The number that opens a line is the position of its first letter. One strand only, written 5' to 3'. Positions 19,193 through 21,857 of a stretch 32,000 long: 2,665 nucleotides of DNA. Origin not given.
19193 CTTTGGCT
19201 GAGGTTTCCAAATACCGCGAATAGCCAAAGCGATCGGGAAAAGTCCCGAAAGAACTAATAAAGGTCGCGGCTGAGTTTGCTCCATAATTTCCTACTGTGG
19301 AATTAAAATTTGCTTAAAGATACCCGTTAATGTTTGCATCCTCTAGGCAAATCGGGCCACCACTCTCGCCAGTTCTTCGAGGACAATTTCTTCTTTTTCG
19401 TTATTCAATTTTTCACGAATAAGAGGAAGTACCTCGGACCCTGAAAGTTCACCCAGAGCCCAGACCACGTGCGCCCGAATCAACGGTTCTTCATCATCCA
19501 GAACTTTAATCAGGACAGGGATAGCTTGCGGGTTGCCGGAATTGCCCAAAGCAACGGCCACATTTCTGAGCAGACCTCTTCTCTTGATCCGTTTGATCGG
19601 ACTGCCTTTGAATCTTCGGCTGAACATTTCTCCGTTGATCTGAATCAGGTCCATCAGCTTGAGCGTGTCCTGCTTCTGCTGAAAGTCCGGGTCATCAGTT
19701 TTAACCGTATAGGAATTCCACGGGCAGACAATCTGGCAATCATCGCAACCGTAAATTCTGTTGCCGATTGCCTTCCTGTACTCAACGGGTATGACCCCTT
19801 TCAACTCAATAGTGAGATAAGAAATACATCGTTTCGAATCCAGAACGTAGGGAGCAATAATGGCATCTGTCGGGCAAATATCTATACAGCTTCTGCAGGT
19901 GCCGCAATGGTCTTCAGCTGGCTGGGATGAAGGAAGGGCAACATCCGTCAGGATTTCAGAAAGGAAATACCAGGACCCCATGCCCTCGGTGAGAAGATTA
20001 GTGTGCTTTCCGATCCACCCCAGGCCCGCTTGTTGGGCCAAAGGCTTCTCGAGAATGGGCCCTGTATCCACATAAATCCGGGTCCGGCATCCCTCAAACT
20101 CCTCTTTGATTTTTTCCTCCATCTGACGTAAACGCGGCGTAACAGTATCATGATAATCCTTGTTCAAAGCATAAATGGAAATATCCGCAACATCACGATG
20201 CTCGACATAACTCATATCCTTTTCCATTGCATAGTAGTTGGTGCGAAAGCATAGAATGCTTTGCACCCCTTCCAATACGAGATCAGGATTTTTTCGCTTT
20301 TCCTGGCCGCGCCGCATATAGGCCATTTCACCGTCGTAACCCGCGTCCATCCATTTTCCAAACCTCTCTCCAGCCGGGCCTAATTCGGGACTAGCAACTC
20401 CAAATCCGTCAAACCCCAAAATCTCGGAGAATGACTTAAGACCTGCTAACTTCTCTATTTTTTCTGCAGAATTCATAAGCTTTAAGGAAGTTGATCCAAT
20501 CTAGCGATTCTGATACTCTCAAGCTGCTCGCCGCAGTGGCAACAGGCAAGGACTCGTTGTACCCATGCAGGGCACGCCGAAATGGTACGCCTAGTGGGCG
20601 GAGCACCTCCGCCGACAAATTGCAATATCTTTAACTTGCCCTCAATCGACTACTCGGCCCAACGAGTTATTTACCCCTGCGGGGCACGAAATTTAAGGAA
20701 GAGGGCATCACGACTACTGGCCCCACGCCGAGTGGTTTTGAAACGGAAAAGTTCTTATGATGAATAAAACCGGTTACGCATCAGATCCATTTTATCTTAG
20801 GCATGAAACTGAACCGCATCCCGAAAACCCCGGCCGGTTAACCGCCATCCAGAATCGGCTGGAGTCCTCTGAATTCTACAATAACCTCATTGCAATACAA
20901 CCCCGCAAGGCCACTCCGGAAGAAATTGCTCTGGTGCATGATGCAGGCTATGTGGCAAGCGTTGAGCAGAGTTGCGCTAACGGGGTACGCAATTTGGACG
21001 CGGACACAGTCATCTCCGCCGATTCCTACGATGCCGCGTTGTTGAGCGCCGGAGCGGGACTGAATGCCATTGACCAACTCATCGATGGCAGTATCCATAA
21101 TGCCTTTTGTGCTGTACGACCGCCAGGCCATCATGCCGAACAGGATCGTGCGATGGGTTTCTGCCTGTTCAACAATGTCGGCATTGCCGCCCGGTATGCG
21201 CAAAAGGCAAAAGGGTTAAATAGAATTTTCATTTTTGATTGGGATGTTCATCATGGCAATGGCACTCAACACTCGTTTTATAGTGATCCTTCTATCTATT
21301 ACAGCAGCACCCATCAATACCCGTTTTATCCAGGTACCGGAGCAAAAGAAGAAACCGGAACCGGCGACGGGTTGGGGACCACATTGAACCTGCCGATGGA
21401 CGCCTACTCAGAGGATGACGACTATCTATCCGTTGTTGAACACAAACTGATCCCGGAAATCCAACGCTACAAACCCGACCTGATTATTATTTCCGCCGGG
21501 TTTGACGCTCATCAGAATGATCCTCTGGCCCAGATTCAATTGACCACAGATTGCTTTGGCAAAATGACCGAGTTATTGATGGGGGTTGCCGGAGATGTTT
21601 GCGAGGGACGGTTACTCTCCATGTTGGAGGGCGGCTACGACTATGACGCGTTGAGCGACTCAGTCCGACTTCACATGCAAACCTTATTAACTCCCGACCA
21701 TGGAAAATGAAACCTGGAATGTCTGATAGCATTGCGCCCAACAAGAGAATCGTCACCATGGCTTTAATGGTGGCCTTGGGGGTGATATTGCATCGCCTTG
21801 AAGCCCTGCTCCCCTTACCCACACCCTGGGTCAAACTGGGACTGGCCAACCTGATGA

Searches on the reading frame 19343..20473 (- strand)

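Call 77: search_protein_families(library=pfam, proteins=[window:19343-20473:-], max_evalue=0.00001)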
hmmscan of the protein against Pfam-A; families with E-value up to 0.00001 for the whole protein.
window:19343-20473:- (376 aa): 4 families
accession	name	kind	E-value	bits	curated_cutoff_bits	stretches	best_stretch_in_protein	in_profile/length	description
PF13484.11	Fer4_16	-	1.7e-22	80.4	30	1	189-253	1-66/66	4Fe-4S double cluster binding domain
PF08331.15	QueG_DUF1730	-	1.1e-18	67.4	25.1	1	60-137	1-77/77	Epoxyqueuosine reductase QueG, DUF1730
PF13646.12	HEAT_2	-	5.3e-12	46.3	27.7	1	303-370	18-85/88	HEAT repeats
PF03130.22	HEAT_PBS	-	3e-09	36.9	20.9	0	303-327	3-27/27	PBS lyase HEAT-like repeat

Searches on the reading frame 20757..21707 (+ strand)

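Call 77: search_protein_families(library=pfam, proteins=[window:20757-21707:+], max_evalue=0.00001)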
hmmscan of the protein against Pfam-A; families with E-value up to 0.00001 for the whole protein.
window:20757-21707:+ (317 aa): 1 family
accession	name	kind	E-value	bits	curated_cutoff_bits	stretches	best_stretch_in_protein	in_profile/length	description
PF00850.24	Hist_deacetyl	-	2.2e-101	339.6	27.9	1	21-309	1-297/298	Histone deacetylase domain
